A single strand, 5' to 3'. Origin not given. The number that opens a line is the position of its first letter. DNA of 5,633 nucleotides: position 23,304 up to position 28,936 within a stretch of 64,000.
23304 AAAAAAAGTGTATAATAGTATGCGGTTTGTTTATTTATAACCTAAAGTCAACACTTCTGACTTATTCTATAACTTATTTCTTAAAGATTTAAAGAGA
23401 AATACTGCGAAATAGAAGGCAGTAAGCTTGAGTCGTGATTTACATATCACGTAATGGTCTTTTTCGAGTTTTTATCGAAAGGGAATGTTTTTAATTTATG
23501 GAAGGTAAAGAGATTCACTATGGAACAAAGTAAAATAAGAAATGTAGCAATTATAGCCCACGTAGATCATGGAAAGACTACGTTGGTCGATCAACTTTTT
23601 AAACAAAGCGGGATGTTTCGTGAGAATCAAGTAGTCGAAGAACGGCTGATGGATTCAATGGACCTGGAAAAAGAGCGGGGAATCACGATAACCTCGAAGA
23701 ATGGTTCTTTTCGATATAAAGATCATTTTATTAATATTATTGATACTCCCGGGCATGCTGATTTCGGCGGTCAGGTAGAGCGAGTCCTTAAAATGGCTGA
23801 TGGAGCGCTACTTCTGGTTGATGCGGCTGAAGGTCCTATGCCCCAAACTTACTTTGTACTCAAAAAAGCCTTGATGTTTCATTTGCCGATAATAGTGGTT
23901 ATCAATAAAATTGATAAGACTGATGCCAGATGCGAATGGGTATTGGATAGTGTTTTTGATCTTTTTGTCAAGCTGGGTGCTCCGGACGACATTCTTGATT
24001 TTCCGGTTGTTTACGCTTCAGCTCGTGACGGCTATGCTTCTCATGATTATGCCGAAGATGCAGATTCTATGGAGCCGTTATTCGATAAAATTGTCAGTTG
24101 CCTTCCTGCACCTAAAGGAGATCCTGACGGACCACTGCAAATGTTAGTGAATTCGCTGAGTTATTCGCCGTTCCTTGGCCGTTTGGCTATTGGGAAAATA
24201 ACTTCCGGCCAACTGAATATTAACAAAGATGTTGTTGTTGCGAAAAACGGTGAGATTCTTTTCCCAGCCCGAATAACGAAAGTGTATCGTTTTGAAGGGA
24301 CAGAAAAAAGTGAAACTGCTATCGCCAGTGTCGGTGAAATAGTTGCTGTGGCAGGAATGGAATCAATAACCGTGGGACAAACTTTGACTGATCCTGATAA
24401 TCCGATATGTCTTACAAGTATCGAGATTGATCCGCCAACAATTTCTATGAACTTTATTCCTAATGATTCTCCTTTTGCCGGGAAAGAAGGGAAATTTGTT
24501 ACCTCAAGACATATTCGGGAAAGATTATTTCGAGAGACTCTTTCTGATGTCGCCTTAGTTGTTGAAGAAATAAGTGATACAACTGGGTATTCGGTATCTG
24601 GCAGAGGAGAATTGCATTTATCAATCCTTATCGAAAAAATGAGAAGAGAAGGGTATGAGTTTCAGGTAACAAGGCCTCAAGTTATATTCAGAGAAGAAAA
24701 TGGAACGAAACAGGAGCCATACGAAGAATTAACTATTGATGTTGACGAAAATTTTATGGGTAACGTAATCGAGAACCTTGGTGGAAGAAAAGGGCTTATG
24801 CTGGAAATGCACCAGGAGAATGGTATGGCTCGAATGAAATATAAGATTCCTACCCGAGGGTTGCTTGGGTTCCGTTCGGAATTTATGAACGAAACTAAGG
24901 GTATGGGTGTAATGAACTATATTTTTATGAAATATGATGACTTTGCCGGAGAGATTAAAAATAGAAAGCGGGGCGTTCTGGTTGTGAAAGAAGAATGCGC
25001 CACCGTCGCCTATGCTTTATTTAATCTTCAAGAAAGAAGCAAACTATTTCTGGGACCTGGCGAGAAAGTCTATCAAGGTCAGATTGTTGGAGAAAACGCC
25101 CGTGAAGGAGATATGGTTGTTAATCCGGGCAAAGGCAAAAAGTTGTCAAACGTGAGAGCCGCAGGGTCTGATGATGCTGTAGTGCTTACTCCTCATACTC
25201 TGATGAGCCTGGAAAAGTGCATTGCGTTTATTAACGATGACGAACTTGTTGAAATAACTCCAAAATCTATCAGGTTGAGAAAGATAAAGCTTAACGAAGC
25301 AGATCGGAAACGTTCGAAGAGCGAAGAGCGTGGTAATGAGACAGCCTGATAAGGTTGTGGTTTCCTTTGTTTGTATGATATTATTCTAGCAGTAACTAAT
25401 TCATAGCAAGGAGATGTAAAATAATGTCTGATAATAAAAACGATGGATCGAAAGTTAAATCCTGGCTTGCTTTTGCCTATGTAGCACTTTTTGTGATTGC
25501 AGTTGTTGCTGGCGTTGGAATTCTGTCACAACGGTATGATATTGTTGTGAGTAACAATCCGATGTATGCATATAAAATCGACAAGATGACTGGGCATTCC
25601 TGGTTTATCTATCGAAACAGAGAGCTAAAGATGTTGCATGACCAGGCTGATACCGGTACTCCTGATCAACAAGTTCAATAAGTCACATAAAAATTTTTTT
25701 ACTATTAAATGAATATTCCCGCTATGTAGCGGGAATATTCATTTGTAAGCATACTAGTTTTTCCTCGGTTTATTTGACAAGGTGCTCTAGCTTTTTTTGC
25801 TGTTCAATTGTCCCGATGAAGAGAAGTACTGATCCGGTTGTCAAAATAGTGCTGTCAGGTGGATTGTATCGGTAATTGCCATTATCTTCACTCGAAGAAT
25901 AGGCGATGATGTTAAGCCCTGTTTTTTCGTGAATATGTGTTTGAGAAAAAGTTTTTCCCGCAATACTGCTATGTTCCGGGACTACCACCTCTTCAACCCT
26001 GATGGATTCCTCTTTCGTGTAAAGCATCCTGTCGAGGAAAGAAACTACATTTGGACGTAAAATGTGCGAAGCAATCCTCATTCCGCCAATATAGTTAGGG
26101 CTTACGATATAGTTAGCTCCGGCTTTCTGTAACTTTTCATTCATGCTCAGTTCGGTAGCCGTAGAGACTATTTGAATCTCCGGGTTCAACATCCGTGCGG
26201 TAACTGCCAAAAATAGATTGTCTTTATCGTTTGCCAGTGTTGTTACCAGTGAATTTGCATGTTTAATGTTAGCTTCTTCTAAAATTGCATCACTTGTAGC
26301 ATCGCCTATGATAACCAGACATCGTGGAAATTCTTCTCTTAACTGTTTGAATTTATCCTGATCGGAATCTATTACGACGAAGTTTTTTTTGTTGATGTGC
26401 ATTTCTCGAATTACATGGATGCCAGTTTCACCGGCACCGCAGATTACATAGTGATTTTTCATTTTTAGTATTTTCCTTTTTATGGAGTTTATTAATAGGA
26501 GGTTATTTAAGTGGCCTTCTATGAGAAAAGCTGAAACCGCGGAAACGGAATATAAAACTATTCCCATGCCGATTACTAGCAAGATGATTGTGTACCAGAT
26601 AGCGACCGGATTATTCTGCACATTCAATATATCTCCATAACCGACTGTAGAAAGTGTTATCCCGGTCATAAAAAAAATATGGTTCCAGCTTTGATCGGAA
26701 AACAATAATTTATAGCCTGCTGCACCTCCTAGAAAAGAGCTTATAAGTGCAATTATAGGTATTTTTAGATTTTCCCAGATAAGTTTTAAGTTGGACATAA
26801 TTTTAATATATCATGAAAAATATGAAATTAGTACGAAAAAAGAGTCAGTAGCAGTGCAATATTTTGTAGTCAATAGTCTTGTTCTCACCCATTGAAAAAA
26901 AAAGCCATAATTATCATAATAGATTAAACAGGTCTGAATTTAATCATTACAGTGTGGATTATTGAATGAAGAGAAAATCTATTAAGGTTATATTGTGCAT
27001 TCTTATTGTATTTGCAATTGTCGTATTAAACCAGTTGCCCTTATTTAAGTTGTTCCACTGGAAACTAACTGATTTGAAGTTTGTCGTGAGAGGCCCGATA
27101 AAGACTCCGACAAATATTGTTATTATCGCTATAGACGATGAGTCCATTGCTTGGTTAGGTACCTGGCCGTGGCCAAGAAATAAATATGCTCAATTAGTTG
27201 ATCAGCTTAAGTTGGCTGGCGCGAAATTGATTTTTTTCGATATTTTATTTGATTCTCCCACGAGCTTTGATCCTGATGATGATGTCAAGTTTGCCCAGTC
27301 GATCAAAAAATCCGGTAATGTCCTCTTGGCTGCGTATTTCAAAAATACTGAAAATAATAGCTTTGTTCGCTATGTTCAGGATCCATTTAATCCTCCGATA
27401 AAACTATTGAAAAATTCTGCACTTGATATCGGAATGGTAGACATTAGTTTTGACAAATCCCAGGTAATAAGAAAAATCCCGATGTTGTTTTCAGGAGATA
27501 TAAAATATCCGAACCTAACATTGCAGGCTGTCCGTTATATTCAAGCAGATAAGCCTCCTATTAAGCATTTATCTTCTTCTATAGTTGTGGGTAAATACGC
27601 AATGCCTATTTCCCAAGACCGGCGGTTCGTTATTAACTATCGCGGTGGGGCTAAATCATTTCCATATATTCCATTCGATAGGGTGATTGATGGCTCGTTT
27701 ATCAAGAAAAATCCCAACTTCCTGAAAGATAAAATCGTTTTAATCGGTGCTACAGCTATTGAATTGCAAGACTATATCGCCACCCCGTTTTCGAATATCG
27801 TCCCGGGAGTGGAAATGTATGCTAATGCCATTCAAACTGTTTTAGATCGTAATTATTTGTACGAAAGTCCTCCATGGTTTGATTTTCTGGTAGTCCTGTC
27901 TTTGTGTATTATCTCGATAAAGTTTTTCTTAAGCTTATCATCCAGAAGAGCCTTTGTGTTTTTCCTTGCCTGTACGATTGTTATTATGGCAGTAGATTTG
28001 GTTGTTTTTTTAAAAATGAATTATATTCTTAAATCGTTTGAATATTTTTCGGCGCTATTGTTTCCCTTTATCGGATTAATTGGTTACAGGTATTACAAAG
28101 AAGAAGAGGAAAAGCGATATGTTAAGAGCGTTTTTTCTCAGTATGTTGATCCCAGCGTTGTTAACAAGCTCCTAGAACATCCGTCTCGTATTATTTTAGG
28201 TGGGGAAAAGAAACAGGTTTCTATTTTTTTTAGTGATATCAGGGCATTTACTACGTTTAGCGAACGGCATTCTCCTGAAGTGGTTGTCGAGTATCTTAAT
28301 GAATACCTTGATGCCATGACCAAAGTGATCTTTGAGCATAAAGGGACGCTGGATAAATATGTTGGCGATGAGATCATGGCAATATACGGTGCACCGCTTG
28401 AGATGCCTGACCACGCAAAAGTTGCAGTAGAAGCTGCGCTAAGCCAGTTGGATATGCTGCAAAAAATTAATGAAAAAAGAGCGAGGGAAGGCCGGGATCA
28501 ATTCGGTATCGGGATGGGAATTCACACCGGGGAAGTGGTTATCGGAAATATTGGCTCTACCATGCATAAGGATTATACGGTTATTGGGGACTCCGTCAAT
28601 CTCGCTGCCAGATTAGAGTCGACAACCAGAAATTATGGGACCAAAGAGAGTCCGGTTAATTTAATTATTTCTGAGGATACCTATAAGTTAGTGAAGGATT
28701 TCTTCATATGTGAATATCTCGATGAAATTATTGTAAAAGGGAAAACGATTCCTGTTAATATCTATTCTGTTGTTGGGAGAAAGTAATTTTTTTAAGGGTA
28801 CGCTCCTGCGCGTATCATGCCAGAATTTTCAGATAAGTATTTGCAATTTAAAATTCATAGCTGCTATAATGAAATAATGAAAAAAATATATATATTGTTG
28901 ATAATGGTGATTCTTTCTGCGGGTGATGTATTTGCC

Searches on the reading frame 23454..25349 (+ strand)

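Call 79: search_protein_families(library=pfam, proteins=[window:23454-25349:+], max_evalue=0.001)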
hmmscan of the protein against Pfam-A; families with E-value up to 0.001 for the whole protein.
window:23454-25349:+ (631 aa): 7 families
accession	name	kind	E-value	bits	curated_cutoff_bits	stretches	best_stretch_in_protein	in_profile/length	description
PF00009.33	GTP_EFTU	-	2e-56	191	26.5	1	27-218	2-187/188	Elongation factor Tu GTP binding domain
PF21018.2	BipA_C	-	1.1e-42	144.7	23.8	1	506-614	1-109/110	TypA/BipA C-terminal domain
PF00679.30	EFG_C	-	2e-22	79.4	27.9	1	420-504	3-88/89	Elongation factor G C-terminus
PF03144.31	GTP_EFTU_D2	-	1.7e-09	38.4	30.3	1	242-312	1-73/73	Elongation factor Tu domain 2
PF22042.2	EF-G_D2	-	1.3e-07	32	27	1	231-312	5-82/84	Elongation factor G domain 2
PF01926.29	MMR_HSR1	-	1.7e-06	28.6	21.9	1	31-152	2-113/113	50S ribosome-binding GTPase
PF14492.12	EFG_III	-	7.8e-05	23.1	27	1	354-405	21-73/75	Elongation Factor G, domain III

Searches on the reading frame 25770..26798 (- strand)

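Call 79: search_protein_families(library=pfam, proteins=[window:25770-26798:-], max_evalue=0.001)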
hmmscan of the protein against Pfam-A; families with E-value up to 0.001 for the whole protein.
window:25770-26798:- (342 aa): 4 families
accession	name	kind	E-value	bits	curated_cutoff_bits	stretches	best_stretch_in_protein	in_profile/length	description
PF02254.24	TrkA_N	-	3.5e-31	108.4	23.8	1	117-234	1-116/116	TrkA-N domain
PF02080.26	TrkA_C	-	4.7e-11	42.9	27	1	268-340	1-69/71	TrkA-C domain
PF07885.22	Ion_trans_2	-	2.8e-08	33.9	22.5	1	18-93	3-78/79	Ion channel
PF22614.2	Slo-like_RCK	-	1.3e-05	25.3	24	1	112-188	1-86/119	Calcium-activated potassium channel slowpoke-like RCK domain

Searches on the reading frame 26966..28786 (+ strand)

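Call 79: search_protein_families(library=pfam, proteins=[window:26966-28786:+], max_evalue=0.001)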
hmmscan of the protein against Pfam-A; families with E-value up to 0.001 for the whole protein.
window:26966-28786:+ (606 aa): 2 families
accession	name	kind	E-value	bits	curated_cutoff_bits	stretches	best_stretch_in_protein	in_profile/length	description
PF05226.16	CHASE2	-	7.2e-59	199.9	26.3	1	14-315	2-253/257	CHASE2 domain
PF00211.25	Guanylate_cyc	-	5.2e-29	101.6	21.9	1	415-594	6-174/183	Adenylate and Guanylate cyclase catalytic domain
